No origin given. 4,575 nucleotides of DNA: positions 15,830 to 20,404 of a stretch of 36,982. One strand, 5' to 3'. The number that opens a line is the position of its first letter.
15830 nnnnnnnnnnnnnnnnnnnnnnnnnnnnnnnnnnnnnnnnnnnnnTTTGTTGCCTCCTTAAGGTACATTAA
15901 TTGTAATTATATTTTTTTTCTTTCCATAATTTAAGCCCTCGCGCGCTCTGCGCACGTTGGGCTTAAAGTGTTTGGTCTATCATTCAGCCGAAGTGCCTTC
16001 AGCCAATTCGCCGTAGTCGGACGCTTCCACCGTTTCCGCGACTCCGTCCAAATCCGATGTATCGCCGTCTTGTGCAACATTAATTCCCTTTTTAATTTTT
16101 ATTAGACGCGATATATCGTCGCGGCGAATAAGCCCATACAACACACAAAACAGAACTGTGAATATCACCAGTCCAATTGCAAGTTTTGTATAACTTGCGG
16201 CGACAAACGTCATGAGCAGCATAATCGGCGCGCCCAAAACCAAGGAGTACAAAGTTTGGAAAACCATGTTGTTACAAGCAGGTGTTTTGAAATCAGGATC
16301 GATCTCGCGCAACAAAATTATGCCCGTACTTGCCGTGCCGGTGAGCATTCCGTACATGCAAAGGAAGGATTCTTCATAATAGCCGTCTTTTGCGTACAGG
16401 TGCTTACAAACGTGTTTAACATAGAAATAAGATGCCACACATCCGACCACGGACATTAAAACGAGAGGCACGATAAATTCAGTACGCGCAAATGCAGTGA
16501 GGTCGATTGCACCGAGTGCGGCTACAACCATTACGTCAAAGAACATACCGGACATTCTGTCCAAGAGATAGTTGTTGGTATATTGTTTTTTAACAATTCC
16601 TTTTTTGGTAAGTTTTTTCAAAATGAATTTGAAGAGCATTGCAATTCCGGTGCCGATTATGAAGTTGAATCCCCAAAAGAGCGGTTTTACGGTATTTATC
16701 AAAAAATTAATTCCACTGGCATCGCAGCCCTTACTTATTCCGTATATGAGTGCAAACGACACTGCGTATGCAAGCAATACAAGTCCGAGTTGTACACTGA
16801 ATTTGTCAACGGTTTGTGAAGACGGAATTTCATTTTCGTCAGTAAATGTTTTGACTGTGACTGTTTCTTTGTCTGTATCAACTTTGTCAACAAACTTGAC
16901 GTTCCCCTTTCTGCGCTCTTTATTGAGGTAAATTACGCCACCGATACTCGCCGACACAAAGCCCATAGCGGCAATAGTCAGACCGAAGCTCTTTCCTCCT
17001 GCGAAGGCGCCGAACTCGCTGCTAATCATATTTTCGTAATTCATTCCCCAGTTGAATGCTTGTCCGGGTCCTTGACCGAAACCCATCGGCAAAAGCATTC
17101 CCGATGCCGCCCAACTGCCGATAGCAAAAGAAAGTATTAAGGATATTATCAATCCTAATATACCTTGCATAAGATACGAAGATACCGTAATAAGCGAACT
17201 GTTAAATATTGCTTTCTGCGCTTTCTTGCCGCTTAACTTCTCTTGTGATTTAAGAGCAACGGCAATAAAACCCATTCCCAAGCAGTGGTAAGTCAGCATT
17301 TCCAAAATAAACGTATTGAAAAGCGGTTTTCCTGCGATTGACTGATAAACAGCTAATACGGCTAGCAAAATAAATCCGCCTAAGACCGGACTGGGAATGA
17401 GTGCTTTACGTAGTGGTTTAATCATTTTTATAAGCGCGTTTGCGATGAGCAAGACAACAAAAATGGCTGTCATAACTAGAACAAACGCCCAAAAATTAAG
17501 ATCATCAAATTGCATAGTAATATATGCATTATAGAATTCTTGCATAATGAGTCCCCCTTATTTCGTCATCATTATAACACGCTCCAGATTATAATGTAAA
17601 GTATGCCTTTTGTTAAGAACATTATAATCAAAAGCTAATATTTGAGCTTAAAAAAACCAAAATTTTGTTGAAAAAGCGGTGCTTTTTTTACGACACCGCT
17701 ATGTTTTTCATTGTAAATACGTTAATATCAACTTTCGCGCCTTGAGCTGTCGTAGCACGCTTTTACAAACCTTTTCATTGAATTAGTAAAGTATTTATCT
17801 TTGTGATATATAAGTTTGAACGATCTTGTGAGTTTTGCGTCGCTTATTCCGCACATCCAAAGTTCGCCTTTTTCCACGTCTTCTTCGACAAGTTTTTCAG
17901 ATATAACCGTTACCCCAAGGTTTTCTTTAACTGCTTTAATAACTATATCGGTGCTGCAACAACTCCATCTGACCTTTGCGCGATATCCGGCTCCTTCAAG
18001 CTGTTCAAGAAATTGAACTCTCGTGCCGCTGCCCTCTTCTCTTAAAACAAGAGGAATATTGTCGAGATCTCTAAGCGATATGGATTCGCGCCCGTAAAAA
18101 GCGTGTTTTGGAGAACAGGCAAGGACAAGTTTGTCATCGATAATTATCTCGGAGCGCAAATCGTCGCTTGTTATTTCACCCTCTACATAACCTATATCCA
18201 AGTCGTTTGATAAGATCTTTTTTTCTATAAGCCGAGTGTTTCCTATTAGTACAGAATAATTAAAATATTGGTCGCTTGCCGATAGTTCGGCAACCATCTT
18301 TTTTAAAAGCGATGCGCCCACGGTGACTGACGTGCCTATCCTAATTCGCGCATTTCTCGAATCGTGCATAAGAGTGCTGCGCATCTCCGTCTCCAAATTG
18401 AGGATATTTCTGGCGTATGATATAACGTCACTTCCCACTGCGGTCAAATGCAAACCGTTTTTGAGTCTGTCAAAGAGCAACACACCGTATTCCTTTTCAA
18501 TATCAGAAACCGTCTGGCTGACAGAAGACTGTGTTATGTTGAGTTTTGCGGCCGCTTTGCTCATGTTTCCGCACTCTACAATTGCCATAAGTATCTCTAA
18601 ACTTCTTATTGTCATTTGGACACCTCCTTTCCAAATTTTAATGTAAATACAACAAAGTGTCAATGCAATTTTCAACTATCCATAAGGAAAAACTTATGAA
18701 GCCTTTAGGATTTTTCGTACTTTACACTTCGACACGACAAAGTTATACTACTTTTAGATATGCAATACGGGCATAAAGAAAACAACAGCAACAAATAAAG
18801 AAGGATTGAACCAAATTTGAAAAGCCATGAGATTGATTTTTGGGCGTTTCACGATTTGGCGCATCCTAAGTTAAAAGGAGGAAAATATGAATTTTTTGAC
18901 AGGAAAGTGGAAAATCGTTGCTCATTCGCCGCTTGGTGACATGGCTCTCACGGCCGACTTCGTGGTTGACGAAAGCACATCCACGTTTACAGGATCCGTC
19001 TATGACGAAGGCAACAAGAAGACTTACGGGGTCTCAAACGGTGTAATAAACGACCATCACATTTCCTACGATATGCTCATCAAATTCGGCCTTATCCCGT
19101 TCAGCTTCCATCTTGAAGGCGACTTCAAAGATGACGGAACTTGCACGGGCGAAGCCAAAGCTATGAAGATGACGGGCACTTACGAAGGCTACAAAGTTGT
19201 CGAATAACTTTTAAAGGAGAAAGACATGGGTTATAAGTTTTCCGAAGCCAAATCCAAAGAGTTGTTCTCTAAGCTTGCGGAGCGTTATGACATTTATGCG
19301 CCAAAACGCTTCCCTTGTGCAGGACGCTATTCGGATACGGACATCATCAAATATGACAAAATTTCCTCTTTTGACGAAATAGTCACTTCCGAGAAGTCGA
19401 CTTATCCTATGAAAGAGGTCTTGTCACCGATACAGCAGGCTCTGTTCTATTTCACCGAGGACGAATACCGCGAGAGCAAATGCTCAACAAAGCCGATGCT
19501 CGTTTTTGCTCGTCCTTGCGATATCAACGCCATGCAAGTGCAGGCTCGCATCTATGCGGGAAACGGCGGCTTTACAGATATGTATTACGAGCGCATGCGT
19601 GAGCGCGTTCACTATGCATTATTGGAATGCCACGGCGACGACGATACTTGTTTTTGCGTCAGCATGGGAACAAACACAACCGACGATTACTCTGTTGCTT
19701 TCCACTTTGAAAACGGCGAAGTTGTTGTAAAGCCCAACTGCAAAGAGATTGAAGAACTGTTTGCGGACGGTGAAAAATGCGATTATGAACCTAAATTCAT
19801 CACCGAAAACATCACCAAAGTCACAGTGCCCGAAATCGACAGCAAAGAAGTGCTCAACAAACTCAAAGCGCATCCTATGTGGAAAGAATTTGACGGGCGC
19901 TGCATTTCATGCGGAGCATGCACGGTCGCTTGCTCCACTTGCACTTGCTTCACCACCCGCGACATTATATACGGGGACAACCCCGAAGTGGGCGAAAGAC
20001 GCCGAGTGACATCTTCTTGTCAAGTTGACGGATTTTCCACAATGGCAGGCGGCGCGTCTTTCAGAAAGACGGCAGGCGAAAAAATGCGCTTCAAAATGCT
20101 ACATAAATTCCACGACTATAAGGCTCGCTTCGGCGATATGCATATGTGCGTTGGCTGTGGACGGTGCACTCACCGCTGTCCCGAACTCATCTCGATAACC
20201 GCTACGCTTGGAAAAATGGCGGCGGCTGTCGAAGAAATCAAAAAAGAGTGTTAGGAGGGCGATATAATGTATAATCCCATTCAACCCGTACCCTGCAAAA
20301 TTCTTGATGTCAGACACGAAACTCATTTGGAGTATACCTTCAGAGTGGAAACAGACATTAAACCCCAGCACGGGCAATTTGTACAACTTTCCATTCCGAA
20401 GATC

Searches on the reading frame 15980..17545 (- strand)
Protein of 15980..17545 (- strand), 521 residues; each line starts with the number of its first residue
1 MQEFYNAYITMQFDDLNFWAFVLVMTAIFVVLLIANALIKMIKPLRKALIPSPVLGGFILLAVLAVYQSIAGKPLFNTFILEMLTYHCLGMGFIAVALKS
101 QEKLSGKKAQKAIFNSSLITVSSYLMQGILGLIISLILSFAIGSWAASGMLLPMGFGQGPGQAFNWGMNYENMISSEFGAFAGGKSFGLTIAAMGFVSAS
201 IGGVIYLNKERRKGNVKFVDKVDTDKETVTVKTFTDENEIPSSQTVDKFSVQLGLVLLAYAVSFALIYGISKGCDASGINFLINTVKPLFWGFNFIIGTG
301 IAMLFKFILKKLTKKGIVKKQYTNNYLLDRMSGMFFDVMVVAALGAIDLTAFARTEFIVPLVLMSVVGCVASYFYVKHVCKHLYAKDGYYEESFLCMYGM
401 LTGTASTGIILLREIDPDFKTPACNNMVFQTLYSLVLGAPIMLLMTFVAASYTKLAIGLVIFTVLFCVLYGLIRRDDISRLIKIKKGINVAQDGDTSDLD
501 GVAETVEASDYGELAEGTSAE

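Call 3: search_protein_families(library=pfam, proteins=[window:15980-17545:-])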
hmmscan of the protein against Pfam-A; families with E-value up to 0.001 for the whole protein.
window:15980-17545:- (521 aa): 1 family
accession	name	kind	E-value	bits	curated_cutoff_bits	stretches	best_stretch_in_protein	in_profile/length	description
PF03616.19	Glt_symporter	-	0.00028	20.2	26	1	26-263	10-233/368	Sodium/glutamate symporter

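Call 4: search_protein_families(library=ncbifam, proteins=[window:15980-17545:-])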
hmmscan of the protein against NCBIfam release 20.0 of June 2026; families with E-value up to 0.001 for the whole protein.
window:15980-17545:- (521 aa): 0 families

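Call 48: find_homologous_proteins(query=window:15980-17545:-, max_evalue=1e-10)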
Query window:15980-17545:- (521 aa): 7604 proteins with E <= 1e-10 among 8000 candidates; the best 120 are listed.
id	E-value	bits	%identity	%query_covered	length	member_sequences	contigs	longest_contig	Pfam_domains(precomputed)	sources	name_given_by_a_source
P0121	0.0e+0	1136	100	100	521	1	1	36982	-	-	-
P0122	1.9e-282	955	83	100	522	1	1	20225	-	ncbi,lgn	-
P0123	5.5e-241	819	73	97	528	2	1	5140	-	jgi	-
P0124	5.2e-239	812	73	96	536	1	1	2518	-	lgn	-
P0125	6.0e-227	772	66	100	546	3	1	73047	-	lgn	-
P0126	1.2e-219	748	65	100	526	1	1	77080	-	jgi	-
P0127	4.9e-206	703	62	96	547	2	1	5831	-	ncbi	-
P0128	9.1e-206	703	64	93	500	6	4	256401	-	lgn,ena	-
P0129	2.0e-202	691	63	91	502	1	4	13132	-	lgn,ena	-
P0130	1.3e-191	656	59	98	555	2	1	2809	-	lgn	-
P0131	3.3e-185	635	57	94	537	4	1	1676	-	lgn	-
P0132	1.2e-183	630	58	95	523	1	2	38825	PF03616.20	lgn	-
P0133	2.3e-182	625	60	90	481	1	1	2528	-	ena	-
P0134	2.1e-181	622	60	91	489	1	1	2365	-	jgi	-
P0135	2.3e-180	619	61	90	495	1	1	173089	-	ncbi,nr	ncbi:MAG: hypothetical protein H6687_02500 [Bacillales bacterium]|nr:hypothetical protein [Bacillale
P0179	1.7e-145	504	51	90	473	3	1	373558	-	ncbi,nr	ncbi:MAG: hypothetical protein EOM54_00875 [Clostridia bacterium]|nr:hypothetical protein [Clostridi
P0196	1.4e-143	497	50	91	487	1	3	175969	-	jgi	jgi:ESS family glutamate:Na+ symporter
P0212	2.3e-142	493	53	85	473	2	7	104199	-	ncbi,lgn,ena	-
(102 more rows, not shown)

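Call 49: find_encoding_contigs(protein=P0179, flank=7000, max_places=1)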
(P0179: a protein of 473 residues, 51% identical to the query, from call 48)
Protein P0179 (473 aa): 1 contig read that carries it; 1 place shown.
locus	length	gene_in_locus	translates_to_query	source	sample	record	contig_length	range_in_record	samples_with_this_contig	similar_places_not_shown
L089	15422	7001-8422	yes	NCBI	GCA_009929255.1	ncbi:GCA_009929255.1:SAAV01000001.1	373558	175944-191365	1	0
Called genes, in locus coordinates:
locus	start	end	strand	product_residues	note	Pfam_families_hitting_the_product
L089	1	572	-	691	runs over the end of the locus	PF01136:Peptidase_U32, PF12392:DUF3656, PF01136:Peptidase_U32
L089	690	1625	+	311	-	PF07261:DnaB_2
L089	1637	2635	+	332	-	PF01695:IstB_IS21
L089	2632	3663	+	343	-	PF10974:DUF2804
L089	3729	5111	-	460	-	PF00059:Lectin_C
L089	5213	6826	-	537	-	PF00753:Lactamase_B, PF23023:Anti-Pycsar_Apyc1 (faint), PF12706:Lactamase_B_2 (weak), PF16661:Lactamase_B_6, PF10996:Beta-Casp, PF07521:RMMBL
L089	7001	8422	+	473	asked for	-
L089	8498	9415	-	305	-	PF01569:PAP2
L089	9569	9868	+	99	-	-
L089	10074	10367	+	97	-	PF10719:ComFB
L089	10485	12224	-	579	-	PF13510:Fer2_4, PF10588:NADH-G_4Fe-4S_3, PF12838:Fer4_7, PF13237:Fer4_10 (weak), PF22117:Fer4_Nqo3 (weak), PF00037:Fer4 (weak), PF02906:Fe_hyd_lg_C, PF02256:Fe_hyd_SSU, +1 more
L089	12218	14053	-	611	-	PF10589:NADH_4Fe-4S, PF14691:Fer4_20, PF01262:AlaDh_PNT_C (faint), PF02826:2-Hacid_dh_C (faint), PF01266:DAO (weak), PF07992:Pyr_redox_2, PF12831:FAD_oxidored (weak), PF13450:NAD_binding_8, +2 more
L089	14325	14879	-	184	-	PF00005:ABC_tran, PF13304:AAA_21 (weak)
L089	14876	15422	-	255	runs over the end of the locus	PF00528:BPD_transp_1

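Call 50: find_encoding_contigs(protein=P0212, flank=7000, max_places=1)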
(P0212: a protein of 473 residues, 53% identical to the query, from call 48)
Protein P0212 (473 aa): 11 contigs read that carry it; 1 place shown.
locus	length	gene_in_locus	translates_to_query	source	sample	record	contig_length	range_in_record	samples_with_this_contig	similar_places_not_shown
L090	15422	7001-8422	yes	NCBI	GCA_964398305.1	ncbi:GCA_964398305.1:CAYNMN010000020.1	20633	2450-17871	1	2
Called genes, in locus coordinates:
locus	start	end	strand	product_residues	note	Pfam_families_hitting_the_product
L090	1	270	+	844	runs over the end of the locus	PF00395:SLH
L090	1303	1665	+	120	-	PF12840:HTH_20 (faint), PF01022:HTH_5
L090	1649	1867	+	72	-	PF00403:HMA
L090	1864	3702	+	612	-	PF00122:E1-E2_ATPase, PF00702:Hydrolase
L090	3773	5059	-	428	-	PF00059:Lectin_C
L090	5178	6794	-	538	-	PF00753:Lactamase_B, PF23023:Anti-Pycsar_Apyc1 (weak), PF12706:Lactamase_B_2, PF16661:Lactamase_B_6, PF10996:Beta-Casp, PF07521:RMMBL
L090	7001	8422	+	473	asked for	-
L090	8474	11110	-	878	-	PF08448:PAS_4 (faint), PF08447:PAS_3, PF13426:PAS_9 (weak), PF00990:GGDEF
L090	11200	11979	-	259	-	PF04542:Sigma70_r2, PF04539:Sigma70_r3, PF08281:Sigma70_r4_2, PF04545:Sigma70_r4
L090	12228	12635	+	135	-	-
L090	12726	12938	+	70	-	-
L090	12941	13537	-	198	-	PF09551:Spore_II_R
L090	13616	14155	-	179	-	PF07022:Phage_CI_repr (weak), PF12844:HTH_19, PF01381:HTH_3, PF13560:HTH_31, PF14549:P22_Cro (faint)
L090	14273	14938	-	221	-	PF19845:DUF6320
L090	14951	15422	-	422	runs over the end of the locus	PF16911:PapA_C (weak)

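Call 51: find_encoding_contigs(protein=P0196, flank=7000, max_places=1)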
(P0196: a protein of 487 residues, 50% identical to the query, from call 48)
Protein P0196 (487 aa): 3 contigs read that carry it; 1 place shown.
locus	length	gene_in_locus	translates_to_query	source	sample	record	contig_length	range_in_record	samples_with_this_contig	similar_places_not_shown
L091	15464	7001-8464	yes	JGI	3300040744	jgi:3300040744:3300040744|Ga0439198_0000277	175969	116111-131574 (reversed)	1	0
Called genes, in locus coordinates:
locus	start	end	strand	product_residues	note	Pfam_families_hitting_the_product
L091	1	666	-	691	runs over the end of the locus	PF01136:Peptidase_U32, PF12392:DUF3656, PF01136:Peptidase_U32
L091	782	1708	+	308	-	PF07261:DnaB_2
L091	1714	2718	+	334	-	PF01695:IstB_IS21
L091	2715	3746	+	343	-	PF10974:DUF2804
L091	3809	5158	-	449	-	PF00059:Lectin_C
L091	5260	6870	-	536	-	PF00753:Lactamase_B, PF23023:Anti-Pycsar_Apyc1 (faint), PF12706:Lactamase_B_2, PF16661:Lactamase_B_6, PF10996:Beta-Casp, PF07521:RMMBL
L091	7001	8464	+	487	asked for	-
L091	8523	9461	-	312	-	PF01569:PAP2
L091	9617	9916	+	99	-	-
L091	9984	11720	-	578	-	PF13510:Fer2_4, PF10588:NADH-G_4Fe-4S_3, PF12838:Fer4_7, PF13237:Fer4_10 (weak), PF00037:Fer4 (weak), PF02906:Fe_hyd_lg_C, PF02256:Fe_hyd_SSU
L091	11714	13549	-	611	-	PF10589:NADH_4Fe-4S, PF14691:Fer4_20, PF07992:Pyr_redox_2, PF00070:Pyr_redox (weak), PF01266:DAO (weak), PF01946:Thi4 (weak), PF07992:Pyr_redox_2, PF13450:NAD_binding_8, +6 more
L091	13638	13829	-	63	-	-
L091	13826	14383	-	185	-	PF00005:ABC_tran, PF13304:AAA_21 (faint)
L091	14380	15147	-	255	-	PF00528:BPD_transp_1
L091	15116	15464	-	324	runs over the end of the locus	PF13379:NMT1_2, PF09084:NMT1 (weak), PF12974:Phosphonate-bd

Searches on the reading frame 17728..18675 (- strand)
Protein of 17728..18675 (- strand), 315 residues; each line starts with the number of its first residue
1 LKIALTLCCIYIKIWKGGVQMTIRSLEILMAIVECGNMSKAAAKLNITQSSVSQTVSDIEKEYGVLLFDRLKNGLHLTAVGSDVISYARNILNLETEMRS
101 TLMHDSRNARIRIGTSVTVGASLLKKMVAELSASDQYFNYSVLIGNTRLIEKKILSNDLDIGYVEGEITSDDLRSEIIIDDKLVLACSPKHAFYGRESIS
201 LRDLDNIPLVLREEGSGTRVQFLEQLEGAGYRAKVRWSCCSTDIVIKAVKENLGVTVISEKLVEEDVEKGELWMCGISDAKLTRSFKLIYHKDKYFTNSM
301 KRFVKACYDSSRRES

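Call 3: search_protein_families(library=pfam, proteins=[window:17728-18675:-])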
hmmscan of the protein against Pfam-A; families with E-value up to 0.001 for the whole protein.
window:17728-18675:- (315 aa): 2 families
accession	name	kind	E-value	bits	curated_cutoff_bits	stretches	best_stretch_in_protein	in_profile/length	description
PF03466.25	LysR_substrate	-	1.3e-36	126.4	28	1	106-307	3-204/209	LysR substrate binding domain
PF00126.33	HTH_1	-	1.9e-18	66.6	26.6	1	23-81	1-59/60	Bacterial regulatory helix-turn-helix protein, lysR family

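Call 4: search_protein_families(library=ncbifam, proteins=[window:17728-18675:-])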
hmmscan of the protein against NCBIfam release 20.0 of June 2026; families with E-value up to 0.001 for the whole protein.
window:17728-18675:- (315 aa): 54 families (the best 25 are shown)
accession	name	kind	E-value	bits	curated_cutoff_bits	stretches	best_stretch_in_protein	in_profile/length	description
NF040786.1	LysR_Sec_metab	equivalog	2e-54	184.7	250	1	21-308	1-295/298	selenium metabolism-associated LysR family transcriptional regulator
NF040889.1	trans_reg_YeiE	equivalog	3.1e-51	174.3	480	1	20-307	2-286/288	DNA-binding transcriptional regulator YeiE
NF008095.0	PRK10837.1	subfamily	1.3e-44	152.6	281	1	20-308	2-287/290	LysR family transcriptional regulator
TIGR03339.1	phn_lysR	subfamily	3.1e-40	138.2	341.1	1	29-304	5-276/279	aminoethylphosphonate catabolism associated LysR family transcriptional regulator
NF047520.1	trans_act_CidR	equivalog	1.5e-38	132.7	415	1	21-306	1-287/292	cidABC operon transcriptional activator CidR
NF008416.0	PRK11242.1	equivalog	1.1e-30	107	277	1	21-311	1-291/300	transcriptional regulator CynR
NF041036.1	decaheme_TF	subfamily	4.1e-28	98.7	210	1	21-306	1-291/301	multiheme cytochrome-associated LysR family transcriptional regulator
NF053705.1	TransRegGltCGpos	equivalog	4.7e-28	98.3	350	1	21-305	1-287/300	glutamate biosynthesis transcriptional regulator GltC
NF045990.1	TransRegCbbRRhodb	equivalog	3.2e-26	92.1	450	1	20-308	5-297/304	LysR family regulator CbbR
NF008352.0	PRK11139.1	subfamily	4.3e-25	88.4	288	1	37-305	22-286/305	transcriptional regulator GcvA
NF045775.1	acetoin_reg_AlsR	exception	6.2e-24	85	430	1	21-306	1-287/290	acetoin biosynthesis transcriptional regulator AlsR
TIGR02424.1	TF_pcaQ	equivalog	4e-23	81.8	303.8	1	21-308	3-295/300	pca operon transcription factor PcaQ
NF047711.1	PutUtilRegPtrR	equivalog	6.6e-21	74.6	400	1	21-193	1-173/283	putrescine utilization regulator PtrR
NF007385.0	PRK09906.1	equivalog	9.4e-21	74.2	356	1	21-262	1-245/296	DNA-binding transcriptional regulator HcaR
NF002964.0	PRK03635.1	subfamily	2.4e-20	72.8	197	1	21-305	3-284/297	ArgP/LysG family DNA-binding transcriptional regulator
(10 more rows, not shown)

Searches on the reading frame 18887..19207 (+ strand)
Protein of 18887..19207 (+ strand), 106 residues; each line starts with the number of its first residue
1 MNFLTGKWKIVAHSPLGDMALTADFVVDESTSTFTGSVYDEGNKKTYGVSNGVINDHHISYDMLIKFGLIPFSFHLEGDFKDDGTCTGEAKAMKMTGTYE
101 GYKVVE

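Call 5: search_protein_families(library=pfam, proteins=[window:18887-19207:+])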
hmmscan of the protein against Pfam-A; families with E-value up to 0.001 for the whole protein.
window:18887-19207:+ (106 aa): 0 families

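Call 60: search_protein_families(library=ncbifam, proteins=[window:18887-19207:+], max_evalue=0.00001)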
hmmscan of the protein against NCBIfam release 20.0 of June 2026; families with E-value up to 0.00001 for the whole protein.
window:18887-19207:+ (106 aa): 0 families

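Call 80: predict_structure(protein=window:18887-19207:+)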
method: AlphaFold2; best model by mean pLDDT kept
length: 106 residues; sequences in the alignment: 1
mean_pLDDT: 60.1   pTM: 0.46
mean pLDDT of the five models: 60.1, 59.8, 59.3, 55.3, 47.8
residues with pLDDT >= 90: 0; 70-90: 17; 50-70: 69; < 50: 20
segments of 3 or more residues with pLDDT < 50: 88-106
pLDDT, mean of each block of 10 residues (from residue 1): 62 61 70 71 68 65 61 62 56 40 34
secondary structure, 60 per line:
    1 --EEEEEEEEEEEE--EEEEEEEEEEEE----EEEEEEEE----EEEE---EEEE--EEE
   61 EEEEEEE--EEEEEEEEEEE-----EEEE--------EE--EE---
elements in order: E3-14 E17-28 E33-40 E45-48 E52-55 E58-67 E70-80 E86-89

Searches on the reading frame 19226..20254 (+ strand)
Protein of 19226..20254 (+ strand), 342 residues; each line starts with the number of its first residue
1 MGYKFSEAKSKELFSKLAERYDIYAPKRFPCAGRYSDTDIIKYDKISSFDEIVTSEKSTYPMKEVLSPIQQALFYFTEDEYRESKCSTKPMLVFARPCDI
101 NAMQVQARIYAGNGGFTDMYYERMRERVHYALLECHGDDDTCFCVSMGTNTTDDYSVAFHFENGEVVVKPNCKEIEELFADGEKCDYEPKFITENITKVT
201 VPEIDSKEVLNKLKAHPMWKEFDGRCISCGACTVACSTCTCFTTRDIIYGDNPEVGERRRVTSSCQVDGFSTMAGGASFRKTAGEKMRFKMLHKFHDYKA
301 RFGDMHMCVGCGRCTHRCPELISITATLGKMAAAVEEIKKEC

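Call 5: search_protein_families(library=pfam, proteins=[window:19226-20254:+])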
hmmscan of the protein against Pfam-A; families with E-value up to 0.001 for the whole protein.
window:19226-20254:+ (342 aa): 10 families
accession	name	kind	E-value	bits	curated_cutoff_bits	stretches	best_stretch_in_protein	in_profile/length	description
PF17179.9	Fer4_22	-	2.2e-29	102.6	27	1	225-321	1-94/95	4Fe-4S dicluster domain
PF13187.11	Fer4_9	-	1.1e-06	29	27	0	295-320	34-49/52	4Fe-4S dicluster domain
PF12797.12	Fer4_2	-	1.9e-06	27.9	24.5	0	224-237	8-21/22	4Fe-4S binding domain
PF12838.12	Fer4_7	-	7.7e-06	26.7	27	1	225-320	1-50/52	4Fe-4S dicluster domain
PF13534.11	Fer4_17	-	2.1e-05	25.4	22.2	0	299-321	38-59/61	4Fe-4S dicluster domain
PF00037.32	Fer4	-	4e-05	23.7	21.1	0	304-319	4-19/24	4Fe-4S binding domain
PF13183.11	Fer4_8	-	6e-05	23.9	27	1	225-320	4-66/68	4Fe-4S dicluster domain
PF13237.11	Fer4_10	-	0.00013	22.3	25.5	0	306-333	7-32/53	4Fe-4S dicluster domain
PF12837.12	Fer4_6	-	0.00021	21.5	25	0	304-320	5-21/24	4Fe-4S binding domain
PF13484.11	Fer4_16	-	0.00024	22.3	30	0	308-320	2-14/66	4Fe-4S double cluster binding domain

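Call 60: search_protein_families(library=ncbifam, proteins=[window:19226-20254:+], max_evalue=0.00001)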
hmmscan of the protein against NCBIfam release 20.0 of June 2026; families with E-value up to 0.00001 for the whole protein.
window:19226-20254:+ (342 aa): 3 families
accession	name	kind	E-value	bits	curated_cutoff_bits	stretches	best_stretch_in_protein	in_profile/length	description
TIGR02910.1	sulfite_red_A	equivalog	3.7e-121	404.5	323.15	1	1-338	1-333/334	anaerobic sulfite reductase subunit AsrA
NF040833.1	sulfhyd_HydB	equivalog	1.1e-28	100.2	750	1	55-331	50-335/367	NADPH-dependent hydrogenase/sulfhydrogenase 1 subunit beta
NF040829.1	sulfhyd_ShyB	equivalog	2e-27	96.1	690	1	4-327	5-325/334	NAD(P)-dependent hydrogenase/sulfhydrogenase 2 subunit beta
